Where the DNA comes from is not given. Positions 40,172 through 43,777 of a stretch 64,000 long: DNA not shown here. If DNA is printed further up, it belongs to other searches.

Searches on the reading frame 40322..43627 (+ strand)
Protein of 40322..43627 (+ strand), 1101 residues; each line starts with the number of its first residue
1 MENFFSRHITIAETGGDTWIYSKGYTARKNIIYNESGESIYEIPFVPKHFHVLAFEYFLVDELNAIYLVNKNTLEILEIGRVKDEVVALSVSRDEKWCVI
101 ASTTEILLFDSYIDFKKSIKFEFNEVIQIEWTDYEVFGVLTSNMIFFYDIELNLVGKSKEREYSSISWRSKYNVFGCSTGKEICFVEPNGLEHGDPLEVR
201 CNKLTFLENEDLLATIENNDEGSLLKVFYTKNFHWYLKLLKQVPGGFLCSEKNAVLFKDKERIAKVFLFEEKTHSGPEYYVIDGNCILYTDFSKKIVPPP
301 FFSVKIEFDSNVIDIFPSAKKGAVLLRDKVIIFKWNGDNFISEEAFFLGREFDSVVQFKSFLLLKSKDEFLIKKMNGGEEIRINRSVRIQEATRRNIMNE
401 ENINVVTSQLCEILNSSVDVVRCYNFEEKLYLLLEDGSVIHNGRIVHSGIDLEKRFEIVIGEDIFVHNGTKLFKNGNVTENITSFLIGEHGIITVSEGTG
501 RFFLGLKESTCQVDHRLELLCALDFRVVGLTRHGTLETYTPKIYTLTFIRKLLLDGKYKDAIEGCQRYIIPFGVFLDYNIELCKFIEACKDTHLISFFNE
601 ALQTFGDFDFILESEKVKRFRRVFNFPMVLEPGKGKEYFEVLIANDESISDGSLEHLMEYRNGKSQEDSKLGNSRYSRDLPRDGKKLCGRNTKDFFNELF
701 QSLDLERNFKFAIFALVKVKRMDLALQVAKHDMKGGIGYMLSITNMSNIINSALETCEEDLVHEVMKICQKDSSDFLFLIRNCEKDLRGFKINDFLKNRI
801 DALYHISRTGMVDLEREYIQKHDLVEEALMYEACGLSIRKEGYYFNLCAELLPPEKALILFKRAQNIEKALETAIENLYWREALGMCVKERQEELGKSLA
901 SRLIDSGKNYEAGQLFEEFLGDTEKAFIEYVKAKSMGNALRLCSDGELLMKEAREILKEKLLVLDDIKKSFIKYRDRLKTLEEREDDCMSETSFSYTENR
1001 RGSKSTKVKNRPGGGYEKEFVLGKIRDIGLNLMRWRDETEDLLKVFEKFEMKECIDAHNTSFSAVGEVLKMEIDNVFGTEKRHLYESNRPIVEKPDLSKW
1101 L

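Call 69: search_protein_families(library=pfam, proteins=[window:40322-43627:+], max_evalue=0.0001)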
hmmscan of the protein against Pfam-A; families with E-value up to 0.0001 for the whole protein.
window:40322-43627:+ (1101 aa): 3 families
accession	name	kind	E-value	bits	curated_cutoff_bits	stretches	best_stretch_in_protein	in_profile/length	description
PF23797.1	Beta-prop_ELP1_2nd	-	4e-09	37.2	27.8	1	281-354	1-77/273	ELP1 N-terminal second beta-propeller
PF04762.18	Beta-prop_ELP1_1st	-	4.4e-06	26.3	26.8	1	164-238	260-340/359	ELP1 first N-terminal beta-propeller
PF23878.1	TPR_ELP1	-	3.1e-05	24.8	28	1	790-938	4-161/164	ELP1 TPR domain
